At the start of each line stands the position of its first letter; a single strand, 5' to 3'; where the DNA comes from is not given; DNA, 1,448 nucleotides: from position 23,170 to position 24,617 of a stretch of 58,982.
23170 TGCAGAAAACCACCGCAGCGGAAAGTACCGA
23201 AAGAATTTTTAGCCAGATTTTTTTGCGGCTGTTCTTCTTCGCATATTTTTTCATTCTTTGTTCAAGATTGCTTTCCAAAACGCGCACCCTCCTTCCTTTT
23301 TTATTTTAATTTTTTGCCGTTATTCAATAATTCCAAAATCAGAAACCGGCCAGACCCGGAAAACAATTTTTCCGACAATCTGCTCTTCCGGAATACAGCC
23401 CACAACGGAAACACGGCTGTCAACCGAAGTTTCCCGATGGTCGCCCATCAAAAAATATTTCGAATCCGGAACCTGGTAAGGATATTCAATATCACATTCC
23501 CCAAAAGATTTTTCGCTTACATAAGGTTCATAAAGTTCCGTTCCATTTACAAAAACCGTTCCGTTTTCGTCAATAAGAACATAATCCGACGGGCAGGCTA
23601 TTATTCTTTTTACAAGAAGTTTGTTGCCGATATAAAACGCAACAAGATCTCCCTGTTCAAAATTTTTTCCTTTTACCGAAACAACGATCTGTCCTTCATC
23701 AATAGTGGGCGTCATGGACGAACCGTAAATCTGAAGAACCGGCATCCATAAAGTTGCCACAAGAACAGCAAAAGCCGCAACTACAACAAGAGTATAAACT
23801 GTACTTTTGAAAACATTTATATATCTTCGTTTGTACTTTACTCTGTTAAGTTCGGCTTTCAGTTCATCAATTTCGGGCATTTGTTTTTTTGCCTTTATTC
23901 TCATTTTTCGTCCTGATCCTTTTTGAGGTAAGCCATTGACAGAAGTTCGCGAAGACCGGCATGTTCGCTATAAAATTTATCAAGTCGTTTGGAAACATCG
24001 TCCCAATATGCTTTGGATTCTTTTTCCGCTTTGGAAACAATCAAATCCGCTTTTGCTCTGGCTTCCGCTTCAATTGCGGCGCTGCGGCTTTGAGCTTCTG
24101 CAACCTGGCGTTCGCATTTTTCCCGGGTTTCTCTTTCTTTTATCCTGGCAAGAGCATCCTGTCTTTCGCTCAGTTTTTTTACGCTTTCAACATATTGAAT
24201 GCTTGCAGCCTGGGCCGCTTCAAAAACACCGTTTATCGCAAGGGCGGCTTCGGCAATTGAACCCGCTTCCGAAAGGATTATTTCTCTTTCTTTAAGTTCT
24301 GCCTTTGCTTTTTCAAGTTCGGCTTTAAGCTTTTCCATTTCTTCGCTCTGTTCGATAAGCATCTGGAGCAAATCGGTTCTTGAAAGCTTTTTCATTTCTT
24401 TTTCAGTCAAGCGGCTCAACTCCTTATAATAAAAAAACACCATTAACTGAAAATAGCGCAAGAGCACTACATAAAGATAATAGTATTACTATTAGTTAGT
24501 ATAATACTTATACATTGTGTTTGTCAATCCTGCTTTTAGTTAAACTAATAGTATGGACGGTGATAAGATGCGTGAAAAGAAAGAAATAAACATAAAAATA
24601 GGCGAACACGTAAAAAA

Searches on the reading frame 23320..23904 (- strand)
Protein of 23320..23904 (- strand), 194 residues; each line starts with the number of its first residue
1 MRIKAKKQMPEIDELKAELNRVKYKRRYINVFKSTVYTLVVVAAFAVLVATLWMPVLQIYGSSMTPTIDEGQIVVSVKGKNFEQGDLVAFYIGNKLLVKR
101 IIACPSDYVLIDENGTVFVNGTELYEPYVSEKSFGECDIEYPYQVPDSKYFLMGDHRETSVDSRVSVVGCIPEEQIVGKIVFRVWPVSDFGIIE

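Call 114: search_protein_families(library=pfam, proteins=[window:23320-23904:-], max_evalue=0.0001)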
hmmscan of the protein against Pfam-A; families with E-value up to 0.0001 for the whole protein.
window:23320-23904:- (194 aa): 2 families
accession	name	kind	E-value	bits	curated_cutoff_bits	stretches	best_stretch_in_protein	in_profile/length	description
PF10502.14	Peptidase_S26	-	6.8e-31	107.9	22.9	1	34-185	3-168/168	Signal peptidase, peptidase S26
PF00717.28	Peptidase_S24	-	1.4e-08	34.9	23.3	1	56-115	37-96/116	Peptidase S24-like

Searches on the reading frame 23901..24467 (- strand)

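Call 114: search_protein_families(library=pfam, proteins=[window:23901-24467:-], max_evalue=0.0001)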
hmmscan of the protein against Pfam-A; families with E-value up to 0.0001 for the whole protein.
window:23901-24467:- (188 aa): 1 family
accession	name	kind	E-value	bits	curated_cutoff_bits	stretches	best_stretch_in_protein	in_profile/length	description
PF05103.18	DivIVA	-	8.9e-05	22.9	28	1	97-175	46-122/131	DivIVA protein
